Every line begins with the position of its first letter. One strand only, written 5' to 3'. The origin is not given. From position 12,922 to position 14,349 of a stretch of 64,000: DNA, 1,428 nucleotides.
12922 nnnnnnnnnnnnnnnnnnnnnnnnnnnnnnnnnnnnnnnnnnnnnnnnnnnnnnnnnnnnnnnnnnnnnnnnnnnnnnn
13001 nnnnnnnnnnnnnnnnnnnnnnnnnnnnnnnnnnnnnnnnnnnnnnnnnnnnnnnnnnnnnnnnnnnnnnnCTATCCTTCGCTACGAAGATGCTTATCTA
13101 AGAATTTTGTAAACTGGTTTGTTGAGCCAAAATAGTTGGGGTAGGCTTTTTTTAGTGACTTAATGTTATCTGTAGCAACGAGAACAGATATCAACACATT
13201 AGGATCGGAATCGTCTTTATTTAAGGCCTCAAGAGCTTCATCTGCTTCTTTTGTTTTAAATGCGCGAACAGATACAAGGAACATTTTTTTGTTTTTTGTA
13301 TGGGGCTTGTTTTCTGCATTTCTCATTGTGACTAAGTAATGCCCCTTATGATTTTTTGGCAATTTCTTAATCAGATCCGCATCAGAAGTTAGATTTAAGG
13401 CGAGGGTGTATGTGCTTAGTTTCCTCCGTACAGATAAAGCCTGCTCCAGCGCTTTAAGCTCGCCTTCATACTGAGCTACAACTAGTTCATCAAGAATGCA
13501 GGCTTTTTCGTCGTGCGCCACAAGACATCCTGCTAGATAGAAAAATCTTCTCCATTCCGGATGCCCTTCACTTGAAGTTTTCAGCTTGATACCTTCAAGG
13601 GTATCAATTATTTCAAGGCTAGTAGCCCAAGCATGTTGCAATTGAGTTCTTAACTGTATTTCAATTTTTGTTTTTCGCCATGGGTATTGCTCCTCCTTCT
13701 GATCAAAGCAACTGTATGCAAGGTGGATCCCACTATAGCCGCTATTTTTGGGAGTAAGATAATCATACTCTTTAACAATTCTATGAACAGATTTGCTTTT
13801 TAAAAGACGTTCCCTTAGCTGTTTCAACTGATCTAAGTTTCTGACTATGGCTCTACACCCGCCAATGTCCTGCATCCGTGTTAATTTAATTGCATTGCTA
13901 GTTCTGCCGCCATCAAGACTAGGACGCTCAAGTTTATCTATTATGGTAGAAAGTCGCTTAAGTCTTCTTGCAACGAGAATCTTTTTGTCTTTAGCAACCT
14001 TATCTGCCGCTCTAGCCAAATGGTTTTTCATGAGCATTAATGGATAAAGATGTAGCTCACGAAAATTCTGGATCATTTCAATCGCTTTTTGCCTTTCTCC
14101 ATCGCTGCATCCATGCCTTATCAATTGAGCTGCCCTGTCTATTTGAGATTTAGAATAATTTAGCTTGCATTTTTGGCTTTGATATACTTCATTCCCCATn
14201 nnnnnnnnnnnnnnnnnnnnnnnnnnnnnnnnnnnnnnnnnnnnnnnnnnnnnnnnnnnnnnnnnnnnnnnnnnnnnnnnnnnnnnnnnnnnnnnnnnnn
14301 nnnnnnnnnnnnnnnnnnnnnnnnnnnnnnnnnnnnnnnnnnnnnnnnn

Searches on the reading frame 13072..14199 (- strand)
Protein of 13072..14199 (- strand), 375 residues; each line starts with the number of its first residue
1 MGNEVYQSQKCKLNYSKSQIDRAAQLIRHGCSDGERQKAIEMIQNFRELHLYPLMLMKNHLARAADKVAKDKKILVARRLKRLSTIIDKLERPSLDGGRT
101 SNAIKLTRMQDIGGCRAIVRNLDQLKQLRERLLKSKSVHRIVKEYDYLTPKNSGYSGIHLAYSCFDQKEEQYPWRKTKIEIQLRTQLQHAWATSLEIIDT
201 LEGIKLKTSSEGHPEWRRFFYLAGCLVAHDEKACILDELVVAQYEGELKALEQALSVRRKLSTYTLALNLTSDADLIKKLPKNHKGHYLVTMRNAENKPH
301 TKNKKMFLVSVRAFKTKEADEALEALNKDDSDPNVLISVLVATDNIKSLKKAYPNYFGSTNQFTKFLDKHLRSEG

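Call 3: search_solved_structures(query=window:13072-14199:-, max_evalue=0.01, show_alignments=2)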
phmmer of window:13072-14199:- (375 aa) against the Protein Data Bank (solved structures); distinct sequences matched with E-value up to 0.01: 10.
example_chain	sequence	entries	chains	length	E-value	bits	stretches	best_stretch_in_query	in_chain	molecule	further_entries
7ztb_A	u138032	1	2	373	1.8e-185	619.3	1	1-371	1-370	RelA/SpoT family protein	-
9erv_A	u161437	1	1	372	9.4e-185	617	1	2-371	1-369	RelA/SpoT family protein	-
6ewz_A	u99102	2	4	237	2.1e-08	37.1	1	76-193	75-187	GTP pyrophosphokinase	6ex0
6fgj_A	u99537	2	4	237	2.1e-08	37.1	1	76-193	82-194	GTP pyrophosphokinase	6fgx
2be3_A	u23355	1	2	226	3.4e-06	29.8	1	76-194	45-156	GTP pyrophosphokinase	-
5f2v_V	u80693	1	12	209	8.6e-06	28.5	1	76-194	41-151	GTP pyrophosphokinase YjbM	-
5ded_D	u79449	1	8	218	9.6e-06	28.3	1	76-194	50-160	GTP pyrophosphokinase YjbM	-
5dec_A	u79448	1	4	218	9.6e-06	28.3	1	76-194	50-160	GTP pyrophosphokinase YjbM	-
3l9d_A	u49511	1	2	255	8.2e-05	25.2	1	94-194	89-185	Putative GTP pyrophosphokinase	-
6fgk_A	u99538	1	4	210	0.00018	24.1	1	78-193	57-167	GTP pyrophosphokinase YwaC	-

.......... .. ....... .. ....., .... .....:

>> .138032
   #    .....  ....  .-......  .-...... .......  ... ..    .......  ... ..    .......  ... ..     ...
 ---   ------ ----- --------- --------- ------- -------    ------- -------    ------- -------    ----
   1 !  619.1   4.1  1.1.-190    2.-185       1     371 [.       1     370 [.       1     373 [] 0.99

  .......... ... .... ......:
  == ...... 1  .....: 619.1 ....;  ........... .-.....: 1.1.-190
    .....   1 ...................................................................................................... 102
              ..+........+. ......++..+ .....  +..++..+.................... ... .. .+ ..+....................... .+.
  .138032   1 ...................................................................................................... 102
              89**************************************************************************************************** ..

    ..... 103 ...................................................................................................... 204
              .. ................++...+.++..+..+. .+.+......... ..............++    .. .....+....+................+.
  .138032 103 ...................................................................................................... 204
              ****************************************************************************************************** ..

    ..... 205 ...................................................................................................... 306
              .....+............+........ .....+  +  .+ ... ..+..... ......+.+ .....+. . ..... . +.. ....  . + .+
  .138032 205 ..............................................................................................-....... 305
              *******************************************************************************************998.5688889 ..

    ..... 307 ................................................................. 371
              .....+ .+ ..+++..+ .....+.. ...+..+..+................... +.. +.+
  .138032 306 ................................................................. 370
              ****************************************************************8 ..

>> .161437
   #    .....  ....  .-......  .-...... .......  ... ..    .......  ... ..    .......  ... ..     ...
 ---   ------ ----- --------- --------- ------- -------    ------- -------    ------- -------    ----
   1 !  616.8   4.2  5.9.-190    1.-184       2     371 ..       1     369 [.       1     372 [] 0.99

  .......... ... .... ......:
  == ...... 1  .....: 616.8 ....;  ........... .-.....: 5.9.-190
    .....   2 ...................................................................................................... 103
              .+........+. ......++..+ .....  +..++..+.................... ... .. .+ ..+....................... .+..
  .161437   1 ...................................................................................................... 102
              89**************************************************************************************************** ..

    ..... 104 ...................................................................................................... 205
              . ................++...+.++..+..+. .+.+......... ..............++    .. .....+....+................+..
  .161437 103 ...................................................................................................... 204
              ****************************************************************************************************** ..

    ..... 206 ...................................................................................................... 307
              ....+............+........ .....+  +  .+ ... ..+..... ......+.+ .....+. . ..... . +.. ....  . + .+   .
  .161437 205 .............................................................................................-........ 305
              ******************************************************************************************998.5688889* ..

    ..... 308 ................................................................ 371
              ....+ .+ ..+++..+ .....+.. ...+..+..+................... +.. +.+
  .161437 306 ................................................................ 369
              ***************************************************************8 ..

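Call 4: search_protein_families(library=pfam, proteins=[window:13075-14199:-], max_evalue=0.01)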
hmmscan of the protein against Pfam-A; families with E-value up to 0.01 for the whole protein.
window:13075-14199:- (375 aa): 1 family
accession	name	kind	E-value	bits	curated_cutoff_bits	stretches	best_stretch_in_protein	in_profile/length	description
PF04607.23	RelA_SpoT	-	6.1e-13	49.5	27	1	79-193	2-99/113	Region found in RelA / SpoT proteins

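Call 5: search_protein_families(library=padloc, proteins=[window:13075-14199:-], max_evalue=0.01)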
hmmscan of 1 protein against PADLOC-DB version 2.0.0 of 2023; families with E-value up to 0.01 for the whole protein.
window:13075-14199:- (375 aa): 1 family
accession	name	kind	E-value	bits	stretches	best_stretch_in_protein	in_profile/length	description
PDLC04999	PDC-S33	-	7.6e-86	286.7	1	12-371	5-342/349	-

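Call 19: list_cluster_members(proteins=[window:13075-14199:-, L003:4004-5128:-, L001:4777-5895:-])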
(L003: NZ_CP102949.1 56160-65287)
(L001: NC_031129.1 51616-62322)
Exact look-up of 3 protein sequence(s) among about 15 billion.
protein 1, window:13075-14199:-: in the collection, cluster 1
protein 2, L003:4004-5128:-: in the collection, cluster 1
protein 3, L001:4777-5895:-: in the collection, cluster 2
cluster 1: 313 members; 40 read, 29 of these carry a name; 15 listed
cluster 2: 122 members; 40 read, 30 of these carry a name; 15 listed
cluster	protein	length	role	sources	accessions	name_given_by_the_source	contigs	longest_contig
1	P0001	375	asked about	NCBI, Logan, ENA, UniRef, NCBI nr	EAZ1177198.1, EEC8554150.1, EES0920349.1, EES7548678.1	RelA/SpoT domain-containing protein [Escherichia coli] | RelA/SpoT domain-containing protein n=2 Tax=Escherichia coli TaxID=562 RepID=UPI00044B33D5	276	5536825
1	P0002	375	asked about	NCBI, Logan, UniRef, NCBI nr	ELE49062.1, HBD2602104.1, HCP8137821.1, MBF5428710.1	RelA/SpoT domain-containing protein [Escherichia coli] | RelA/SpoT domain-containing protein n=1 Tax=Escherichia coli TaxID=562 RepID=UPI0002A3F15D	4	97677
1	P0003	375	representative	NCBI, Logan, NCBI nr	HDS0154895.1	TPA: RelA/SpoT domain-containing protein [Escherichia coli] | RelA/SpoT domain-containing protein [Escherichia coli]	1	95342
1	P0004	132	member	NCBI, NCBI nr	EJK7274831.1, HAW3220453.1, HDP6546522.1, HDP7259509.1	GTP pyrophosphokinase, partial [Escherichia coli] | GTP pyrophosphokinase [Escherichia coli]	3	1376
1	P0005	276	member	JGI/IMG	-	ppGpp synthetase/RelA/SpoT-type nucleotidyltranferase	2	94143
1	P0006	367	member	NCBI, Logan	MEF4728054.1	RelA/SpoT domain-containing protein [Escherichia coli]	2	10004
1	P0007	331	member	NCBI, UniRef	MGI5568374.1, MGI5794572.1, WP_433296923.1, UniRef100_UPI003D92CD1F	RelA/SpoT domain-containing protein [Escherichia coli] | RelA/SpoT domain-containing protein n=1 Tax=Escherichia coli TaxID=562 RepID=UPI003D92CD1F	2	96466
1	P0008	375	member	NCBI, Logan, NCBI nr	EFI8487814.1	RelA/SpoT domain-containing protein [Escherichia coli]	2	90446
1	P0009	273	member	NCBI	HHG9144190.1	TPA: GTP pyrophosphokinase, partial [Escherichia coli]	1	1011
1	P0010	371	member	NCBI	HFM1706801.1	TPA: GTP pyrophosphokinase, partial [Escherichia coli]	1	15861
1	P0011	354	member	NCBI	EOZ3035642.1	GTP pyrophosphokinase, partial [Escherichia coli]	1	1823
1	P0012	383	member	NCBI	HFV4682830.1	TPA: hypothetical protein ACH9N7_004462, partial [Escherichia coli]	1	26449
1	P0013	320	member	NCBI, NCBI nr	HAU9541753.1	TPA: RelA/SpoT domain-containing protein, partial [Escherichia coli] | RelA/SpoT domain-containing protein [Escherichia coli]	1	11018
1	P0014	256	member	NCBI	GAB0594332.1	hypothetical protein MC04F15_41290 [Escherichia coli]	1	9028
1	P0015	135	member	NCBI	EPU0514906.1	RelA/SpoT domain-containing protein, partial [Escherichia coli]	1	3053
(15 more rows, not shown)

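Call 48: find_homologous_proteins(query=window:13075-14199:-, max_evalue=1e-10)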
Query window:13075-14199:- (375 aa): 771 proteins with E <= 1e-10 among 8000 candidates; the best 120 are listed.
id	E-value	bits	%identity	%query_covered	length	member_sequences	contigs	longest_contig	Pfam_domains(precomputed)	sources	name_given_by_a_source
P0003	7.3e-233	790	95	100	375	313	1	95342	PF04607.24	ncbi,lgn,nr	ncbi:TPA: RelA/SpoT domain-containing protein [Escherichia coli]|nr:RelA/SpoT domain-containing prot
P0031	2.1e-189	647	77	99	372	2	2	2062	PF04607.24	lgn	-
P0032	1.1e-188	645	76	99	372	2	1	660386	PF04607.24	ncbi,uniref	ncbi:GTP pyrophosphokinase [Atlantibacter hermannii]|uniref:GTP pyrophosphokinase n=1 Tax=Atlantibac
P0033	1.8e-187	641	76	99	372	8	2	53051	PF04607.24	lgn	-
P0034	3.4e-187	640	77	99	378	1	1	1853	PF04607.24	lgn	-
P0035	5.3e-187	639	76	99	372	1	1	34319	PF04607.24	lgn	-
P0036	2.0e-184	631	74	99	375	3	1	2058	PF04607.24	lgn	-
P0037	1.3e-182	625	74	99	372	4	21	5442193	PF04607.24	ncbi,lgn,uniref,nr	ncbi:TPA: RelA/SpoT domain-containing protein [Serratia marcescens]|uniref:RelA/SpoT domain-containi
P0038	5.6e-181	619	74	99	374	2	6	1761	PF04607.24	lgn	-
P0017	1.8e-180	618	74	99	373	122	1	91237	PF04607.24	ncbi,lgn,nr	ncbi:GTP pyrophosphokinase [Escherichia coli]|nr:GTP pyrophosphokinase [Escherichia coli]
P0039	1.9e-176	605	72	99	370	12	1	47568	PF04607.24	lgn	-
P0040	2.2e-176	604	71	99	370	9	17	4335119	PF04607.24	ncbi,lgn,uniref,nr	ncbi:RelA/SpoT domain-containing protein [Cronobacter sakazakii]|uniref:RelA/SpoT domain-containing 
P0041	5.0e-175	600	72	99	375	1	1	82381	PF04607.24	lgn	-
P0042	4.7e-172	590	70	99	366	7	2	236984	PF04607.24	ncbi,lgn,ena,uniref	ncbi:RelA/SpoT domain-containing protein [Serratia ureilytica]|uniref:RelA/SpoT domain-containing pr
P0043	1.4e-171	588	70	99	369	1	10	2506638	PF04607.24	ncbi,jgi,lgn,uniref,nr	ncbi:RelA/SpoT domain-containing protein [Pantoea ananatis]|uniref:RelA/SpoT domain-containing prote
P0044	5.4e-170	583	69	99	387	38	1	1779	PF04607.24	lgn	-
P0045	2.1e-169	581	70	99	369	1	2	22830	PF04607.24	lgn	-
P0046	2.1e-168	578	70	99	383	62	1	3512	PF04607.24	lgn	-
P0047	3.7e-164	564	69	99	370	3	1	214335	PF04607.24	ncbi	ncbi:RelA/SpoT domain-containing protein [Pantoea sp. y20]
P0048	1.2e-160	553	68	99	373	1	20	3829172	PF04607.24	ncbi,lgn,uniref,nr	ncbi:RelA/SpoT domain-containing protein [Yersinia ruckeri]|uniref:RelA/SpoT domain-containing prote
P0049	2.2e-139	483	62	99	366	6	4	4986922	PF04607.24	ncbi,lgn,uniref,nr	ncbi:GTP pyrophosphokinase [Cronobacter sakazakii SP291]|uniref:RelA/SpoT domain-containing protein 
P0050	1.3e-137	477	62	99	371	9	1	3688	PF04607.24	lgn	-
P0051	1.7e-131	457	59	99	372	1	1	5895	PF04607.24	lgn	-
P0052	2.5e-131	456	59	99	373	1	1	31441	PF04607.24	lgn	-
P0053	2.6e-131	456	58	100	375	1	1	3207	PF04607.24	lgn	-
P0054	1.9e-130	453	59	100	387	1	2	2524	PF04607.24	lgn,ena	-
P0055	9.5e-130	451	58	99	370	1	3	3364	PF04607.24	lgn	-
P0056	1.2e-129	451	58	98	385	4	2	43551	PF04607.24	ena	-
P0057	1.8e-129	450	58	100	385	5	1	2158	PF04607.24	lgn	-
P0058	4.7e-129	449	58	99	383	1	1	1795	PF04607.24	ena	-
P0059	2.0e-128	447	57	99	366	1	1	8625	PF04607.24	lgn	-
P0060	2.1e-128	447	56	100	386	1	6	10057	PF04607.24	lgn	-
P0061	2.1e-128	447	56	99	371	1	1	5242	PF04607.24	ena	-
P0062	2.7e-128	446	56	99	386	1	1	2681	PF04607.24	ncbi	-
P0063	3.6e-128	446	58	100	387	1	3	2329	PF04607.24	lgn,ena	-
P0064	4.2e-128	446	58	99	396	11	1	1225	PF04607.24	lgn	-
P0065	7.5e-128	445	58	99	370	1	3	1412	PF04607.24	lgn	-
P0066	1.9e-127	443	58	99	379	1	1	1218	PF04607.24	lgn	-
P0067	2.1e-127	443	57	99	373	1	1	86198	PF04607.24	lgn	-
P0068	7.2e-127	442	57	100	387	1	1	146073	PF04607.24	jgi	jgi:hypothetical protein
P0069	8.1e-127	441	56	99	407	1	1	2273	PF04607.24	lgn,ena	-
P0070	1.6e-126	440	56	99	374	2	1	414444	PF04607.24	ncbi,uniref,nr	ncbi:RelA/SpoT domain-containing protein [Undibacterium amnicola]|uniref:RelA/SpoT domain-containing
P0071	2.4e-126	440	57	99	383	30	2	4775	PF04607.24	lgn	-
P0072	3.4e-126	439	56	100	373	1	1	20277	PF04607.24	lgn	-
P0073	3.6e-126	439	58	99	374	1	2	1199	PF04607.24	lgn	-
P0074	3.6e-126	439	58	98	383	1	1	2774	PF04607.24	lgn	-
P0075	6.3e-126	438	58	99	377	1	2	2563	PF04607.24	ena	-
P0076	6.5e-126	438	57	99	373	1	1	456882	PF04607.24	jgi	jgi:ppGpp synthetase/RelA/SpoT-type nucleotidyltranferase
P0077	7.3e-126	438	58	99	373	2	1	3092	PF04607.24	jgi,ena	-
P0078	1.0e-125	438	57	99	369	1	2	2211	PF04607.24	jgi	-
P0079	1.5e-125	437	57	99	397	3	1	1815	PF04607.24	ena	-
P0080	1.8e-125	437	57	99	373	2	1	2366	PF04607.24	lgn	-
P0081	3.8e-125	436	56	99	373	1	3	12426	PF04607.24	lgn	-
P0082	6.5e-125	435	57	99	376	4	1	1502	PF04607.24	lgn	-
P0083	1.3e-124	434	55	99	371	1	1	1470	PF04607.24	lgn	-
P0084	1.8e-124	434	57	99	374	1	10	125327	PF04607.24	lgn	-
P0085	2.5e-124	433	56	99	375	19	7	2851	PF04607.24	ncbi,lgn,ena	ncbi:MAG: RelA/SpoT domain-containing protein [Shewanella sp.]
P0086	5.7e-124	432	57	100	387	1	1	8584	PF04607.24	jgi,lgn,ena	-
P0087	5.8e-124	432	56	99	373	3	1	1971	PF04607.24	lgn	-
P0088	6.3e-124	432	56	99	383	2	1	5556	PF04607.24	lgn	-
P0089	6.9e-124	432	56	99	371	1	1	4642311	PF04607.24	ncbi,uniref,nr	ncbi:RelA/SpoT domain-containing protein [Rheinheimera sp. MM224]|uniref:RelA/SpoT domain-containing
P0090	1.2e-123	431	56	99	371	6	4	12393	PF04607.24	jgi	jgi:ppGpp synthetase/RelA/SpoT-type nucleotidyltranferase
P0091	2.1e-123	430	57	98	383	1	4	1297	PF04607.24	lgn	-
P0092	2.5e-123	430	57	99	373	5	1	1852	PF04607.24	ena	-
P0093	3.6e-123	429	56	99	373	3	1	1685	PF04607.24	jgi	jgi:ppGpp synthetase/RelA/SpoT-type nucleotidyltranferase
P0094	4.1e-123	429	57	99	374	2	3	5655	PF04607.24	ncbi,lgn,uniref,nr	ncbi:GTP pyrophosphokinase [Vibrio cholerae]|uniref:RelA/SpoT domain-containing protein n=1 Tax=Vibr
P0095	4.6e-123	429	55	99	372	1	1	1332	PF04607.24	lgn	-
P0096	6.0e-123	429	57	99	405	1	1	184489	PF04607.24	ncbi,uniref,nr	ncbi:RelA/SpoT domain-containing protein [Oceanisphaera psychrotolerans]|uniref:RelA/SpoT domain-con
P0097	1.5e-122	427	55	100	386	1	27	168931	PF04607.24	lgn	-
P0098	1.9e-122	427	54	99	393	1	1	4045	PF04607.24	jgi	-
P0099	2.6e-122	427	56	99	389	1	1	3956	PF04607.24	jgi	jgi:hypothetical protein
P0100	5.6e-122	425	55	99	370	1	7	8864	PF04607.24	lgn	-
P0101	6.4e-122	425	57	99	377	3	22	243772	PF04607.24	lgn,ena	-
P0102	8.8e-122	425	55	99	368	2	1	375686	PF04607.24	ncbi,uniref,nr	ncbi:GTP pyrophosphokinase [Alginatibacterium sediminis]|uniref:GTP pyrophosphokinase n=1 Tax=Algina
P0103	1.0e-121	425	55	100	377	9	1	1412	PF04607.24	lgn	-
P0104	1.7e-121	424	55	99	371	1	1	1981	PF04607.24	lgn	-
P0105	3.4e-121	423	56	98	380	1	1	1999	PF04607.24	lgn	-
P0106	3.4e-121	423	56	99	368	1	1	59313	PF04607.24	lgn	-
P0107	4.0e-121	423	57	99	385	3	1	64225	PF04607.24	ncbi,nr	ncbi:GTP pyrophosphokinase [Vibrio splendidus]|nr:GTP pyrophosphokinase [Vibrio splendidus]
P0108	1.4e-120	421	54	99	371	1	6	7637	PF04607.24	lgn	-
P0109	1.5e-120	421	58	99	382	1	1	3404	PF04607.24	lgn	-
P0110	2.0e-120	420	56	99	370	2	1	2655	PF04607.24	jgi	-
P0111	2.1e-120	420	55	99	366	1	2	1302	PF04607.24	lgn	-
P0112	4.3e-120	419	55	99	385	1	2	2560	PF04607.24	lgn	-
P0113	4.5e-120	419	55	98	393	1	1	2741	PF04607.24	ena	-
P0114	6.5e-120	419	55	99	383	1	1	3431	PF04607.24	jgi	jgi:ppGpp synthetase/RelA/SpoT-type nucleotidyltranferase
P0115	7.4e-120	418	63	87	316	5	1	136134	PF04607.24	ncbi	ncbi:RelA/SpoT domain-containing protein, partial [Enterobacter sp. CPE_E222]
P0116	8.4e-120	418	54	98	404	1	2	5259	PF04607.24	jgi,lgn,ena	-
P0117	1.2e-119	418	54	99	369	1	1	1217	PF04607.24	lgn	-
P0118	3.9e-119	416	55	99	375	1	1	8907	PF04607.24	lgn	-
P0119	4.7e-119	416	57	98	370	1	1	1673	PF04607.24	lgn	-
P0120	5.7e-119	416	54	99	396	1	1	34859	PF04607.24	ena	-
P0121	7.6e-119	415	55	98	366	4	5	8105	PF04607.24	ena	-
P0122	9.5e-119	415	57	99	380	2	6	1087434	PF04607.24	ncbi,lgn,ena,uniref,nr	ncbi:RelA/SpoT domain-containing protein [Vibrio harveyi]|uniref:RelA/SpoT domain-containing protein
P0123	9.8e-119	415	55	99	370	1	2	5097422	PF04607.24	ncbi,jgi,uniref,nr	ncbi:RelA/SpoT domain-containing protein [Moritella sp. 28]|uniref:RelA/SpoT domain-containing prote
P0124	1.3e-118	414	54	99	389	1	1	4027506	PF04607.24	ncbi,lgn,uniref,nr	ncbi:RelA/SpoT domain-containing protein [Enterovibrio norvegicus]|uniref:RelA/SpoT domain-containin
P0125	2.9e-118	413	57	99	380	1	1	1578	PF04607.24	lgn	-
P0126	3.3e-118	413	56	99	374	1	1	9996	PF04607.24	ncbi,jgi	jgi:ppGpp synthetase/RelA/SpoT-type nucleotidyltranferase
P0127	4.4e-118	413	55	98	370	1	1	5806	PF04607.24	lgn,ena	-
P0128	1.3e-117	411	55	98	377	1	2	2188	PF04607.24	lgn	-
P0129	1.8e-117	411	55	99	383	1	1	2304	PF04607.24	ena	-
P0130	5.0e-117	409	53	99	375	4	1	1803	PF04607.24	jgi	jgi:ppGpp synthetase/RelA/SpoT-type nucleotidyltranferase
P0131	5.2e-117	409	52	99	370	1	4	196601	PF04607.24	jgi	jgi:ppGpp synthetase/RelA/SpoT-type nucleotidyltranferase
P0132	5.4e-117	409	56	99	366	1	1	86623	PF04607.24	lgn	-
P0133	6.4e-117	409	55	99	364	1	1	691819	PF04607.24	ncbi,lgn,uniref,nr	ncbi:RelA/SpoT domain-containing protein [Undibacterium curvum]|uniref:RelA/SpoT domain-containing p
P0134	6.4e-117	409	54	99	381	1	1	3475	PF04607.24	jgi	jgi:ppGpp synthetase/RelA/SpoT-type nucleotidyltranferase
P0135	6.5e-117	409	53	99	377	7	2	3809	PF04607.24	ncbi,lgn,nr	ncbi:GTP pyrophosphokinase [Vibrio cholerae]|nr:GTP pyrophosphokinase [Vibrio cholerae] EGR4299625.1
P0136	7.5e-117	409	53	98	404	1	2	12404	PF04607.24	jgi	-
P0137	8.2e-117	408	55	99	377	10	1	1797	PF04607.24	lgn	-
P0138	9.6e-117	408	55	99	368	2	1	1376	PF04607.24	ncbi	-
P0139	1.4e-116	408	55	99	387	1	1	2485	PF04607.24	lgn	-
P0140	1.6e-116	407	54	99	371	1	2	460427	PF04607.24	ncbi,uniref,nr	ncbi:RelA/SpoT domain-containing protein [Photobacterium leiognathi]|uniref:RelA/SpoT domain-contain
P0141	2.2e-116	407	54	98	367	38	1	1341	PF04607.24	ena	-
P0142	1.4e-115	404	53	99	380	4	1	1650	PF04607.24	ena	-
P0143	2.8e-115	403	55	98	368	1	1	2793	PF04607.24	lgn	-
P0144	6.6e-115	402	56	98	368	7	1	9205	PF04607.24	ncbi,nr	ncbi:TPA: GTP pyrophosphokinase [Vibrio vulnificus]|nr:GTP pyrophosphokinase [Vibrio vulnificus]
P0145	1.1e-114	401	55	99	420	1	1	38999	PF04607.24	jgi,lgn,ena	-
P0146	1.7e-114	401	53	99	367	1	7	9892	PF04607.24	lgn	-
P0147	2.1e-114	400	54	99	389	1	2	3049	PF04607.24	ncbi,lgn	ncbi:MAG: RelA/SpoT domain-containing protein [Marinomonas sp.]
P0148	2.4e-114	400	54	99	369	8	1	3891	PF04607.24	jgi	jgi:ppGpp synthetase/RelA/SpoT-type nucleotidyltranferase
